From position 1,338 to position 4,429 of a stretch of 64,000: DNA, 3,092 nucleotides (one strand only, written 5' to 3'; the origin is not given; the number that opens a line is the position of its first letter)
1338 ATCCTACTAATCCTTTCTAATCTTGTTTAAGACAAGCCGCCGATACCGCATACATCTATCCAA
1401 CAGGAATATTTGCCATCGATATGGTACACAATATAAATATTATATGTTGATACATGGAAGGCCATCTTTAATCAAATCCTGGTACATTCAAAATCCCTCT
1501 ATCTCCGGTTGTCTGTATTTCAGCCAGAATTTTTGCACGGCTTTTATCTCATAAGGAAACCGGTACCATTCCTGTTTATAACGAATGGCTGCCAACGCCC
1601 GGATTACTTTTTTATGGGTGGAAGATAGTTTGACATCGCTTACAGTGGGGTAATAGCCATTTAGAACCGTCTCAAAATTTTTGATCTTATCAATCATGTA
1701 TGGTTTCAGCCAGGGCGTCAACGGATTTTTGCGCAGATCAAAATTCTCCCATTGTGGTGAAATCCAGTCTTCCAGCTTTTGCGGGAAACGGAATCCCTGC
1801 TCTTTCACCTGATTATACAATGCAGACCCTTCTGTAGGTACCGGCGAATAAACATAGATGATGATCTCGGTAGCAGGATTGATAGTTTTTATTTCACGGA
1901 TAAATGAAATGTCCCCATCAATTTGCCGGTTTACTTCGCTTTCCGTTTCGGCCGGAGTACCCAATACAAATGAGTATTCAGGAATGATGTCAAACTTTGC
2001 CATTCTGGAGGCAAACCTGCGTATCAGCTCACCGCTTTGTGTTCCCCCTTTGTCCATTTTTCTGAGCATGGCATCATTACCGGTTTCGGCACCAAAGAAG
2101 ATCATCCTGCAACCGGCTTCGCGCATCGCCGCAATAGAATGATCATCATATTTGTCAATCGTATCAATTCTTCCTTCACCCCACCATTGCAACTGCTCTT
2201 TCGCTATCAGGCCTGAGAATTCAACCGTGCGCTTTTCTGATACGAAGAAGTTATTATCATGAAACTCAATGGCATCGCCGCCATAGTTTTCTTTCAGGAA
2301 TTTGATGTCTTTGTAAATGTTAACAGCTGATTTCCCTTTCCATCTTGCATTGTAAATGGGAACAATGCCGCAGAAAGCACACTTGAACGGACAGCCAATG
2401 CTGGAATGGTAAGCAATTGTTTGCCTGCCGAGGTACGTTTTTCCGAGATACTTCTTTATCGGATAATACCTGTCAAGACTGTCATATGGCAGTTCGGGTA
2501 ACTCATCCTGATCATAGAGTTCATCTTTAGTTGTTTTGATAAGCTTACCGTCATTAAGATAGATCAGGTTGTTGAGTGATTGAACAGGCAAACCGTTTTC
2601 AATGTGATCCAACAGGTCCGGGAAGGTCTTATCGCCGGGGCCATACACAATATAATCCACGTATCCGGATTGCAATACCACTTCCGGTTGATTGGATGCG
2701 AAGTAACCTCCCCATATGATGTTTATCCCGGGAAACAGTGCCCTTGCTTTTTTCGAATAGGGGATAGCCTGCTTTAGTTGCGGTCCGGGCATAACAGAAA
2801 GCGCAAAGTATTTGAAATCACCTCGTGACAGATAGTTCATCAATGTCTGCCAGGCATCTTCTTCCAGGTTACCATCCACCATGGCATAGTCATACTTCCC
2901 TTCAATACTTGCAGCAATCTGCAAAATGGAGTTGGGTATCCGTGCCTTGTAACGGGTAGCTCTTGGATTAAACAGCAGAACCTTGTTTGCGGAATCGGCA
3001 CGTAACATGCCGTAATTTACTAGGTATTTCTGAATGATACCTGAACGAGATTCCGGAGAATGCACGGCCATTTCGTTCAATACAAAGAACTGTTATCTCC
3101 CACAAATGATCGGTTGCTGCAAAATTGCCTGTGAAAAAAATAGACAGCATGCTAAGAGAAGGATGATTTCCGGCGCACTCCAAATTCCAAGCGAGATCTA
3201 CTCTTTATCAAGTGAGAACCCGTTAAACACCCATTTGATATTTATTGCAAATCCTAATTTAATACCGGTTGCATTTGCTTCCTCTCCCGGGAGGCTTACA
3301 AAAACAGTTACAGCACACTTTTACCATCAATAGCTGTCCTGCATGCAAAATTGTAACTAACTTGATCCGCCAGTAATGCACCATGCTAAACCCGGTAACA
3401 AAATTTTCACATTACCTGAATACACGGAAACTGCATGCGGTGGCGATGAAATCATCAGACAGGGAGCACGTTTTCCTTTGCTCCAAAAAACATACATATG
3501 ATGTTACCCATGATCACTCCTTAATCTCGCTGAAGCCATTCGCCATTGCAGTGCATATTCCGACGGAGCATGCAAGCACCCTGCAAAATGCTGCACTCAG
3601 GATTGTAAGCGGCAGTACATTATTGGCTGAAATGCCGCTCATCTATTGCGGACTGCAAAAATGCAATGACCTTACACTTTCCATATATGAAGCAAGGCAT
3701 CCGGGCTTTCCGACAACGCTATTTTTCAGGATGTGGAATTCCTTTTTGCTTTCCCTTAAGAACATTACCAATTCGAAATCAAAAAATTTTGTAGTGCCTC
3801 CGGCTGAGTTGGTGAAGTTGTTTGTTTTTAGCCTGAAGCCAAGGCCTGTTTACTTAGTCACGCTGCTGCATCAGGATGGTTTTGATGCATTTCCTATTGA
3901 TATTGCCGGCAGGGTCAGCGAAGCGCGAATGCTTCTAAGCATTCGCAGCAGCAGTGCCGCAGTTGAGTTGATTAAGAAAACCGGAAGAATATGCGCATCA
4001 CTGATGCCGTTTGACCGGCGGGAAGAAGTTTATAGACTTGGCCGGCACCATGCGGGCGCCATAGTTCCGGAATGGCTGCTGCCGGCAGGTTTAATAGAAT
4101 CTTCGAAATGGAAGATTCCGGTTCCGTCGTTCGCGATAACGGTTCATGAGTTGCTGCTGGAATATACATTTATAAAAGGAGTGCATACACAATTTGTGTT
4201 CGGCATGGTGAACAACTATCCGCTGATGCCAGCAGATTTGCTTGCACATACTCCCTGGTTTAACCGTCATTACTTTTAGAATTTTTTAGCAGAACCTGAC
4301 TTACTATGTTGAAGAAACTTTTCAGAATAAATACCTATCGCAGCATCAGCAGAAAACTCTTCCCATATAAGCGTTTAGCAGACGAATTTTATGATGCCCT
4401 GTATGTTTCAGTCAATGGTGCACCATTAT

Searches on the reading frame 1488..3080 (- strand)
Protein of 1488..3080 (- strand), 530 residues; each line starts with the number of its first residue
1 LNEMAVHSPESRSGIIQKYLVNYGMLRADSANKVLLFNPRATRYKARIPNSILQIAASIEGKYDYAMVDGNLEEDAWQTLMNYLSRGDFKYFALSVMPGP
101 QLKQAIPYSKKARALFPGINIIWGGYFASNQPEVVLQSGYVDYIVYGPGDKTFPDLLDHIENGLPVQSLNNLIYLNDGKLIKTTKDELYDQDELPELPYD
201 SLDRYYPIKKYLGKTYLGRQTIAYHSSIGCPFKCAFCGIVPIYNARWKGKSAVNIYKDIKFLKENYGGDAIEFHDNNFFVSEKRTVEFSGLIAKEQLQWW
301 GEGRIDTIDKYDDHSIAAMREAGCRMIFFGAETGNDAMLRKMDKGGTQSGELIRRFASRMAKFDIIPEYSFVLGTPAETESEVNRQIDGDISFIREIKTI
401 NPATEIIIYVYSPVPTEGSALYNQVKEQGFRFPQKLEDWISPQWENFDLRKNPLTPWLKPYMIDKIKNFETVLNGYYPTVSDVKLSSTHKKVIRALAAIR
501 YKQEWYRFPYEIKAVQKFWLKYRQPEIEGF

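Call 5: search_protein_families(library=ncbifam, proteins=[window:1488-3080:-], max_evalue=0.01)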
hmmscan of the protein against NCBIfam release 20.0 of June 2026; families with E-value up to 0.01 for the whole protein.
window:1488-3080:- (530 aa): 19 families
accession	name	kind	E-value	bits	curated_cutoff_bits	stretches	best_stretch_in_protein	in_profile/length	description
TIGR03471.1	HpnJ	equivalog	5.6e-29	101.3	577.6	1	99-430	78-392/472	hopanoid biosynthesis associated radical SAM protein HpnJ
TIGR02026.1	BchE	equivalog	2.8e-25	89.2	481.35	1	61-384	36-356/497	magnesium-protoporphyrin IX monomethyl ester anaerobic oxidative cyclase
TIGR04479.1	bcpD_PhpK_rSAM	subfamily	4.4e-25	88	600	1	141-388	172-404/504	PhpK family radical SAM P-methyltransferase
NF050148.1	rSAM_ApyD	equivalog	8.4e-25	87.2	750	1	111-388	96-361/645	RiPP biosynthesis radical SAM protein ApyD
NF038361.1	rSAM_Sden_1168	equivalog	1e-21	77.1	575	1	80-385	132-443/560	Sden_1168 family B12-binding radical SAM P-methyltransferase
TIGR03975.1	rSAM_ocin_1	subfamily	6.6e-20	71.1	281.85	1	108-387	147-424/606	RiPP maturation radical SAM C-methyltransferase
TIGR04013.1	B12_SAM_MJ_1487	hypoth_equivalog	2.8e-18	65.9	251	2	43-262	4-192/382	TIGR04013 family B12-binding domain/radical SAM domain-containing protein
TIGR04014.1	B12_SAM_MJ_0865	equivalog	6e-16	58.3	360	1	121-385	71-328/434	methyl-coenzyme M reductase glutamine C-methyltransferase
TIGR04072.2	rSAM_ladder_B12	equivalog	4e-15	55.4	360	1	119-388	99-344/443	lipid biosynthesis B12-binding/radical SAM protein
NF033070.1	rSAM_AprD4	equivalog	6e-14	51.8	500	1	220-429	195-394/456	AprD4 family radical SAM diol-dehydratase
TIGR04385.1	B12_rSAM_cofa1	equivalog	6.2e-13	48.8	450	1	112-399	93-366/438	B12 lower ligand biosynthesis radical SAM protein BzaD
NF040546.1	rSAM_CUAEP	equivalog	4.6e-12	45.4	500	1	92-437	51-380/468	CUAEP/CCAEP-tail radical SAM (seleno)protein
NF040542.1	rSAM_RCCLKC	equivalog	2.9e-10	39.9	450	1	85-432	45-391/423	arsinothricin biosynthesis radical SAM protein ArsL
TIGR04367.1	HpnR_B12_rSAM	equivalog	4.9e-10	38.5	650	1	93-344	65-306/490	hopanoid C-3 methylase HpnR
TIGR04190.1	B12_SAM_Ta0216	equivalog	3.4e-09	35.9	500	1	83-262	74-266/554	TIGR04190 family B12-binding domain/radical SAM domain protein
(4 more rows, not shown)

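Call 6: search_protein_families(library=pfam, proteins=[window:1488-3080:-], max_evalue=0.01)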
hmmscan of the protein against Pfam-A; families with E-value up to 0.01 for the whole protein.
window:1488-3080:- (530 aa): 2 families
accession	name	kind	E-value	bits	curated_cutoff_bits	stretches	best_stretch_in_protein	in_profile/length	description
PF04055.27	Radical_SAM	-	1.7e-09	38.5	29.5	1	228-383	5-159/166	Radical SAM superfamily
PF02310.24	B12-binding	-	7.6e-09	35.9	32.1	1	49-156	14-120/121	B12 binding domain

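Call 38: find_homologous_proteins(query=window:1488-3080:-, max_evalue=1e-50)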
Query window:1488-3080:- (530 aa): 5957 proteins with E <= 1e-50 among 8000 candidates; the best 120 are listed.
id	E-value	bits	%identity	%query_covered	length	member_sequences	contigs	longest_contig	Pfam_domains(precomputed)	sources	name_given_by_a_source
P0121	0.0e+0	1181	100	95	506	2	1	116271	PF04055.28,PF02310.25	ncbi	-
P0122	0.0e+0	1054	87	95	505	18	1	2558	PF04055.28,PF02310.25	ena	-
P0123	1.5e-279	946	76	97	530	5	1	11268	PF04055.28,PF02310.25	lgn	-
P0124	7.3e-279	944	79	94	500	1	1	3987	PF04055.28,PF02310.25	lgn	-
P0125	5.1e-278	941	78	94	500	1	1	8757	PF04055.28,PF02310.25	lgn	-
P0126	5.3e-272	921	77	94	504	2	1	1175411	PF04055.28,PF02310.25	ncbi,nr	ncbi:MAG: B12-binding domain-containing radical SAM protein [Chitinophagaceae bacterium]|nr:B12-bind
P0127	2.7e-271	919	77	94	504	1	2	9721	PF04055.28,PF02310.25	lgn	-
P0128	3.0e-271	919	76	95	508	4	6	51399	PF04055.28,PF02310.25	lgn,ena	-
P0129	3.4e-271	919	77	94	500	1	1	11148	PF04055.28,PF02310.25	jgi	-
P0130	1.0e-270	917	76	95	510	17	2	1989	PF04055.28,PF02310.25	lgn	-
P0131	1.7e-266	903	76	95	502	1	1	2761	PF04055.28,PF02310.25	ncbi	-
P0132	1.4e-265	900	75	95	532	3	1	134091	PF04055.28,PF02310.25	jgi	-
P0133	3.6e-265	899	76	94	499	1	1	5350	PF04055.28,PF02310.25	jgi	jgi:anaerobic magnesium-protoporphyrin IX monomethyl ester cyclase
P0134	3.4e-264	896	76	94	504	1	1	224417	PF04055.28,PF02310.25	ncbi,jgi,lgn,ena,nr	ncbi:MAG TPA: radical SAM protein [Chitinophagales bacterium]|nr:radical SAM protein [Chitinophagale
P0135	6.0e-262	888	75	94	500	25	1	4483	PF04055.28,PF02310.25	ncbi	-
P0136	3.4e-260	882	74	95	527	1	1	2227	PF04055.28,PF02310.25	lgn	-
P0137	2.1e-259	880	74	94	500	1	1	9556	PF04055.28,PF02310.25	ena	-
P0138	3.1e-259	879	71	94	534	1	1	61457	PF04055.28,PF02310.25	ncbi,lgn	-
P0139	1.2e-257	874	73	94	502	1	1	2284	PF04055.28,PF02310.25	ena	-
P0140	3.2e-255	866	71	95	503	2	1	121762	PF04055.28,PF02310.25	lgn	-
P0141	7.0e-255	865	71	94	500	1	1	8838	PF04055.28,PF02310.25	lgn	-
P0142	1.4e-254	864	73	94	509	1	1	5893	PF04055.28,PF02310.25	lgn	-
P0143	3.1e-254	863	72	95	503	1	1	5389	PF04055.28,PF02310.25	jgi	-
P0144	7.6e-253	858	72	94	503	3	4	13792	PF04055.28,PF02310.25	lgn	-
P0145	7.6e-253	858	72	94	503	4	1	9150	PF04055.28,PF02310.25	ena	-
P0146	3.3e-252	856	73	94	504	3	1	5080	PF04055.28,PF02310.25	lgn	-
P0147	4.2e-252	856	72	94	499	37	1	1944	PF04055.28,PF02310.25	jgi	-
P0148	3.4e-251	853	72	94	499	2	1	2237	PF04055.28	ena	-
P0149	1.3e-250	851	71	94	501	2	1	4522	PF04055.28,PF02310.25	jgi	jgi:anaerobic magnesium-protoporphyrin IX monomethyl ester cyclase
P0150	3.1e-250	849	72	94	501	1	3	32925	PF04055.28,PF02310.25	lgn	-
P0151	6.5e-250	848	71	94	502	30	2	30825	PF04055.28,PF02310.25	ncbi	-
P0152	7.1e-250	848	71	94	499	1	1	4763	PF04055.28,PF02310.25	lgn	-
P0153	1.3e-249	847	72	94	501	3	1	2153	PF04055.28,PF02310.25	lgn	-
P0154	1.4e-249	847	71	94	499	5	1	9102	PF04055.28,PF02310.25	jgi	-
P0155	1.5e-249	847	71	94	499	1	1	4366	PF04055.28,PF02310.25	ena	-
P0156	1.7e-249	847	71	94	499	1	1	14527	PF04055.28,PF02310.25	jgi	jgi:anaerobic magnesium-protoporphyrin IX monomethyl ester cyclase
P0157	2.2e-249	847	71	94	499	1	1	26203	PF04055.28,PF02310.25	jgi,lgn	jgi:radical SAM superfamily enzyme YgiQ (UPF0313 family)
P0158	2.5e-249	846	71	94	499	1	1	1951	PF04055.28,PF02310.25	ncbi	-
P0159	3.3e-249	846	71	94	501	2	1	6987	PF04055.28,PF02310.25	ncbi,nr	ncbi:MAG TPA: radical SAM protein [Chitinophagales bacterium]|nr:radical SAM protein [Chitinophagale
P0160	4.4e-249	846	71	94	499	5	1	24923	PF04055.28,PF02310.25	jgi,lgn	jgi:radical SAM superfamily enzyme YgiQ (UPF0313 family)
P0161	5.9e-249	845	71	94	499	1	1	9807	PF04055.28,PF02310.25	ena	-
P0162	8.5e-249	845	71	94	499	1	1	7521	PF04055.28,PF02310.25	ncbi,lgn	-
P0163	1.1e-248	844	71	94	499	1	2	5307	PF04055.28,PF02310.25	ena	-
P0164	1.2e-248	844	71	94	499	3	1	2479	PF04055.28,PF02310.25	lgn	-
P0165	1.2e-248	844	72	94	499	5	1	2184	PF04055.28,PF02310.25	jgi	jgi:anaerobic magnesium-protoporphyrin IX monomethyl ester cyclase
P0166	1.3e-248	844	71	94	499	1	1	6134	PF04055.28,PF02310.25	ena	-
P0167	1.7e-248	844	71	94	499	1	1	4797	PF04055.28,PF02310.25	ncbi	ncbi:MAG: B12-binding domain-containing radical SAM protein [Flavisolibacter sp.]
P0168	2.2e-248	843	71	94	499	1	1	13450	PF04055.28,PF02310.25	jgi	jgi:radical SAM superfamily enzyme YgiQ (UPF0313 family)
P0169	2.6e-248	843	70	94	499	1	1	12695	PF04055.28,PF02310.25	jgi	jgi:radical SAM superfamily enzyme YgiQ (UPF0313 family)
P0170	3.3e-248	843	72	94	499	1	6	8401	PF04055.28,PF02310.25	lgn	-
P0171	3.6e-248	843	69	95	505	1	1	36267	PF04055.28,PF02310.25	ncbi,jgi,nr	ncbi:MAG: B12-binding domain-containing radical SAM protein [Ignavibacteria bacterium]|nr:B12-bindin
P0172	4.5e-248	842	72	95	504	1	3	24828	PF04055.28,PF02310.25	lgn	-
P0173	5.3e-248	842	72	94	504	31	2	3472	PF04055.28,PF02310.25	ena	-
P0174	5.7e-248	842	72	94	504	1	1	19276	PF04055.28,PF02310.25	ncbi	ncbi:MAG: B12-binding domain-containing radical SAM protein [Chitinophagales bacterium]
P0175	5.7e-248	842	71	94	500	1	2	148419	PF04055.28,PF02310.25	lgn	-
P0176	6.9e-248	842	71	94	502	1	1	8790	PF04055.28,PF02310.25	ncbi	-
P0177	1.0e-247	841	70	94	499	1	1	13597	PF04055.28,PF02310.25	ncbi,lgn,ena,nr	ncbi:MAG TPA: radical SAM protein [Chitinophagaceae bacterium]|nr:radical SAM protein [Chitinophagac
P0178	1.3e-247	841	71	94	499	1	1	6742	PF04055.28,PF02310.25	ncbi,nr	ncbi:MAG TPA: radical SAM protein [Chitinophagaceae bacterium]|nr:radical SAM protein [Chitinophagac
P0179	1.5e-247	841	71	94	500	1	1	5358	PF04055.28,PF02310.25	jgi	jgi:anaerobic magnesium-protoporphyrin IX monomethyl ester cyclase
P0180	1.7e-247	840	71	94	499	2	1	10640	PF04055.28,PF02310.25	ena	-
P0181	1.9e-247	840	71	94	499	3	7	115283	PF04055.28,PF02310.25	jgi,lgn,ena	-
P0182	2.3e-247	840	72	94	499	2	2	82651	PF04055.28,PF02310.25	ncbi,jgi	jgi:radical SAM superfamily enzyme YgiQ (UPF0313 family)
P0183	2.5e-247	840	71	94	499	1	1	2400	PF04055.28,PF02310.25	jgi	-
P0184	2.8e-247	840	70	94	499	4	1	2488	PF04055.28,PF02310.25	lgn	-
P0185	3.3e-247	839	73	94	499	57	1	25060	PF04055.28,PF02310.25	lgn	-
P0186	3.4e-247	839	70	94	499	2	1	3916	PF04055.28,PF02310.25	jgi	jgi:anaerobic magnesium-protoporphyrin IX monomethyl ester cyclase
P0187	3.5e-247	839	70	94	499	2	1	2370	PF04055.28,PF02310.25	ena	-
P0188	4.1e-247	839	70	94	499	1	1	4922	PF04055.28,PF02310.25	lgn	-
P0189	5.4e-247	839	71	94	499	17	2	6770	PF04055.28,PF02310.25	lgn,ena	-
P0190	5.4e-247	839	71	94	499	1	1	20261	PF04055.28,PF02310.25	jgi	jgi:anaerobic magnesium-protoporphyrin IX monomethyl ester cyclase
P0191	7.4e-247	838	69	96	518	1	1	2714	PF04055.28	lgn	-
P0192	8.1e-247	838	71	94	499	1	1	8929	PF04055.28,PF02310.25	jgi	-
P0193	8.1e-247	838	70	94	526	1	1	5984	PF04055.28,PF02310.25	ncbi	-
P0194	9.8e-247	838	70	94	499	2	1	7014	PF04055.28,PF02310.25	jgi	-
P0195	1.0e-246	838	71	94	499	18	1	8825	PF04055.28,PF02310.25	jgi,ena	-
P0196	1.1e-246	838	71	94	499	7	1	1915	PF04055.28,PF02310.25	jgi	jgi:radical SAM superfamily enzyme YgiQ (UPF0313 family)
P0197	1.1e-246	838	70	94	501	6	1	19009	PF04055.28,PF02310.25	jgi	-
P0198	1.1e-246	838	72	94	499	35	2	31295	PF04055.28,PF02310.25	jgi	jgi:radical SAM superfamily enzyme YgiQ (UPF0313 family)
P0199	1.1e-246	838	70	94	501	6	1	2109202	PF04055.28,PF02310.25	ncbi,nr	ncbi:MAG: B12-binding domain-containing radical SAM protein [Bacteroidetes bacterium]|nr:B12-binding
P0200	1.1e-246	838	71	94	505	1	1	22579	PF04055.28,PF02310.25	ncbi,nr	ncbi:MAG: radical SAM protein [Bacteroidota bacterium]|nr:radical SAM protein [Bacteroidota bacteriu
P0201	1.1e-246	838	71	94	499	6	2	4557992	PF04055.28,PF02310.25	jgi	jgi:anaerobic magnesium-protoporphyrin IX monomethyl ester cyclase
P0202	1.3e-246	838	71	94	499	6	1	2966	PF04055.28,PF02310.25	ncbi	-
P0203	1.3e-246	838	70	94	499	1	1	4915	PF04055.28,PF02310.25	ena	-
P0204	1.4e-246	837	70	94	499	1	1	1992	PF04055.28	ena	-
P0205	1.5e-246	837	70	94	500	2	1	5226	PF04055.28,PF02310.25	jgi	jgi:radical SAM superfamily enzyme YgiQ (UPF0313 family)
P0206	1.6e-246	837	72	94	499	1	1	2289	PF04055.28,PF02310.25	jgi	jgi:anaerobic magnesium-protoporphyrin IX monomethyl ester cyclase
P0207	1.6e-246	837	70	94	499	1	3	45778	PF04055.28,PF02310.25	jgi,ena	-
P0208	1.7e-246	837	71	94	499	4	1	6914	PF04055.28,PF02310.25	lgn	-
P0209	1.9e-246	837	72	94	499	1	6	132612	PF04055.28,PF02310.25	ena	-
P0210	2.1e-246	837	70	94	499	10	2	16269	PF04055.28,PF02310.25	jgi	-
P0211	2.7e-246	836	71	94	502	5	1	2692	PF04055.28,PF02310.25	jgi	jgi:radical SAM superfamily enzyme YgiQ (UPF0313 family)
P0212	3.3e-246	836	70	94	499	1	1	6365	PF04055.28,PF02310.25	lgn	-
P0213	3.5e-246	836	70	94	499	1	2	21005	PF04055.28,PF02310.25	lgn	-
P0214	3.9e-246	836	71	94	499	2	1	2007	PF04055.28,PF02310.25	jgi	jgi:anaerobic magnesium-protoporphyrin IX monomethyl ester cyclase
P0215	4.1e-246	836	70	94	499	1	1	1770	PF04055.28,PF02310.25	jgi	-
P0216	5.1e-246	836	71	94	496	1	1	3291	PF04055.28,PF02310.25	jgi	jgi:anaerobic magnesium-protoporphyrin IX monomethyl ester cyclase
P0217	7.1e-246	835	71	94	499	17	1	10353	PF04055.28,PF02310.25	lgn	-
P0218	7.3e-246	835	69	94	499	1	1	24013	PF04055.28,PF02310.25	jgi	-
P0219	7.7e-246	835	69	94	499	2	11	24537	PF04055.28,PF02310.25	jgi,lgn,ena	-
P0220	7.7e-246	835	70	94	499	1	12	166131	PF04055.28,PF02310.25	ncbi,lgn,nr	ncbi:MAG: B12-binding domain-containing radical SAM protein [Bacteroidetes bacterium]|nr:B12-binding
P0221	7.9e-246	835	71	94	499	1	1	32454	PF04055.28,PF02310.25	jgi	jgi:radical SAM superfamily enzyme YgiQ (UPF0313 family)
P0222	7.9e-246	835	70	94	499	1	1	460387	PF04055.28,PF02310.25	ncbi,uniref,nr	ncbi:B12-binding domain-containing radical SAM protein [Terrimonas pollutisoli]|uniref:B12-binding d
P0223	8.4e-246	835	70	94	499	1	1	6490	PF04055.28,PF02310.25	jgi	jgi:radical SAM superfamily enzyme YgiQ (UPF0313 family)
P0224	8.4e-246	835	69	94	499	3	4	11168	PF04055.28,PF02310.25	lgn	-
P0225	9.8e-246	835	70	94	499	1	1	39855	PF04055.28,PF02310.25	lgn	-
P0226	9.9e-246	835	70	94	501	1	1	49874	PF04055.28,PF02310.25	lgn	-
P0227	1.1e-245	834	71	94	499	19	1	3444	PF04055.28,PF02310.25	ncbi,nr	ncbi:MAG TPA: radical SAM protein [Chitinophagaceae bacterium]|nr:radical SAM protein [Chitinophagac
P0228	1.3e-245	834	72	94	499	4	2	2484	PF04055.28,PF02310.25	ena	-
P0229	1.4e-245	834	70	94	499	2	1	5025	PF04055.28,PF02310.25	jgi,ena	-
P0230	1.5e-245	834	70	94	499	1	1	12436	PF04055.28,PF02310.25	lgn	-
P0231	1.5e-245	834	71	94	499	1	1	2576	PF04055.28,PF02310.25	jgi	jgi:anaerobic magnesium-protoporphyrin IX monomethyl ester cyclase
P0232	1.5e-245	834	70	94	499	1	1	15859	PF04055.28,PF02310.25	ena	-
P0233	1.6e-245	834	71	94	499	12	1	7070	PF04055.28,PF02310.25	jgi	jgi:anaerobic magnesium-protoporphyrin IX monomethyl ester cyclase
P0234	1.9e-245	834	71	94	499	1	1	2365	PF04055.28,PF02310.25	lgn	-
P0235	2.1e-245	833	70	94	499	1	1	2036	PF04055.28,PF02310.25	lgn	-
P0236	2.6e-245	833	71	94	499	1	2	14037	PF04055.28,PF02310.25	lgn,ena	-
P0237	2.7e-245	833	70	94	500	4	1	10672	PF04055.28,PF02310.25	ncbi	ncbi:MAG: radical SAM protein [Bacteroidota bacterium]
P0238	3.4e-245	833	70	94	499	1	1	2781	PF04055.28,PF02310.25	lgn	-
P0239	3.4e-245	833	70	94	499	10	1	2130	PF04055.28,PF02310.25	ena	-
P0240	3.6e-245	833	70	94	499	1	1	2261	PF04055.28,PF02310.25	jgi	jgi:anaerobic magnesium-protoporphyrin IX monomethyl ester cyclase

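Call 39: find_encoding_contigs(protein=P0126, flank=4000, max_places=3)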
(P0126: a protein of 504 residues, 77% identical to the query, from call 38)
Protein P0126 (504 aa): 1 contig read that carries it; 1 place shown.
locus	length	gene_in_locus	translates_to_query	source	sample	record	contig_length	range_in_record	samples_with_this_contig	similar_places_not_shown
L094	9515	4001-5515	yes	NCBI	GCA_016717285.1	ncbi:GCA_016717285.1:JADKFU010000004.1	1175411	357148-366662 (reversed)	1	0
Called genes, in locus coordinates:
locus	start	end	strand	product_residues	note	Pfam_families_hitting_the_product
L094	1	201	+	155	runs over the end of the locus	PF03364:Polyketide_cyc (weak), PF10604:Polyketide_cyc2 (weak)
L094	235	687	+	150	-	PF01814:Hemerythrin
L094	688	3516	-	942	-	PF17164:DUF5122, PF18962:Por_Secre_tail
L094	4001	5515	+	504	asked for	PF02310:B12-binding (weak), PF04055:Radical_SAM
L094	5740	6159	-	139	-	PF10807:DUF2541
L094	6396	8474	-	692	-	PF12895:ANAPC3 (faint), PF07719:TPR_2 (faint), PF13174:TPR_6 (faint)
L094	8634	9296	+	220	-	PF05175:MTS, PF10294:Methyltransf_16 (weak), PF13489:Methyltransf_23 (weak), PF08242:Methyltransf_12 (weak), PF13649:Methyltransf_25 (weak)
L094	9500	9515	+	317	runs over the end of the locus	-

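Call 40: find_encoding_contigs(protein=P0128, flank=4000, max_places=4)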
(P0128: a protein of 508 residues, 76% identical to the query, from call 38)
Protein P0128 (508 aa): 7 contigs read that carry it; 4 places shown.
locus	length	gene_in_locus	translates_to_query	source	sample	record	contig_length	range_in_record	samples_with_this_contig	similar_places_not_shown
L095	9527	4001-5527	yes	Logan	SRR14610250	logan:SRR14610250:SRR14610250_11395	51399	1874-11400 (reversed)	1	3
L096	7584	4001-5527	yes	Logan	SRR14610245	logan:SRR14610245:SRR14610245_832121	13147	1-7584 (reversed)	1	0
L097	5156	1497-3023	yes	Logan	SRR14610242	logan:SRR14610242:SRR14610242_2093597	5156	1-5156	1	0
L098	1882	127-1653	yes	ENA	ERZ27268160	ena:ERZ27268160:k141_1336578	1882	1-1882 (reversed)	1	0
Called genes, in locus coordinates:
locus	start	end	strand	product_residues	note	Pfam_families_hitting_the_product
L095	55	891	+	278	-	PF00534:Glycos_transf_1, PF13692:Glyco_trans_1_4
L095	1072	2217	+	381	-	-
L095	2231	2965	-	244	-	PF13578:Methyltransf_24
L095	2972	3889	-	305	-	-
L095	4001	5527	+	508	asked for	PF02310:B12-binding (weak), PF04055:Radical_SAM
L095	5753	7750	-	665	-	PF14559:TPR_19 (faint), PF12895:ANAPC3 (faint), PF07719:TPR_2 (faint), PF13174:TPR_6 (faint)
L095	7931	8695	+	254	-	PF05175:MTS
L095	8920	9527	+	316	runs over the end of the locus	-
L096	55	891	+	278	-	PF00534:Glycos_transf_1, PF13692:Glyco_trans_1_4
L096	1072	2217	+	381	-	-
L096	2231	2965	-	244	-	PF13578:Methyltransf_24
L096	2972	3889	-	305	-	-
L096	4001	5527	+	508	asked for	PF02310:B12-binding (weak), PF04055:Radical_SAM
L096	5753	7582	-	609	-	?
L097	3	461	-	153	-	?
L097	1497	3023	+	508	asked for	PF02310:B12-binding (weak), PF04055:Radical_SAM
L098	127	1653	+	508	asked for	PF02310:B12-binding (weak), PF04055:Radical_SAM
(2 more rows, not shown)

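Call 41: find_encoding_contigs(protein=P0123, flank=4000, max_places=3)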
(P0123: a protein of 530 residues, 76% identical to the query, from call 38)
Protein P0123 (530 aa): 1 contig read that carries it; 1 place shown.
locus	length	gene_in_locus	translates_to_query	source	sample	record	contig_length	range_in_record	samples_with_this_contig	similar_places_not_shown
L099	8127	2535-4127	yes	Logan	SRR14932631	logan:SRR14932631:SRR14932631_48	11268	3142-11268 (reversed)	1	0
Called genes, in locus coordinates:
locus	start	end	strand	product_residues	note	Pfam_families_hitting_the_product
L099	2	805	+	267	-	?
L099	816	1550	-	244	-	PF13578:Methyltransf_24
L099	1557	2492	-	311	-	-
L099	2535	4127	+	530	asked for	PF02310:B12-binding, PF04055:Radical_SAM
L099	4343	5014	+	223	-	PF05175:MTS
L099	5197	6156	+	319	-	-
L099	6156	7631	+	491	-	PF02310:B12-binding (weak), PF04055:Radical_SAM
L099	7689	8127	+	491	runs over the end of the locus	PF00939:Na_sulph_symp, PF03600:CitMHS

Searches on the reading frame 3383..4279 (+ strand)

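Call 67: search_protein_families(library=pfam, proteins=[window:3383-4279:+], max_evalue=0.0001)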
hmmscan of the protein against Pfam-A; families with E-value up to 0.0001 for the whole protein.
window:3383-4279:+ (298 aa): 1 family
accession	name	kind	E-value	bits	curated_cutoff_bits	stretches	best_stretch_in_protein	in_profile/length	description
PF01613.24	Flavin_Reduct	-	6.2e-05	23.6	27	0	153-262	5-115/153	Flavin reductase like domain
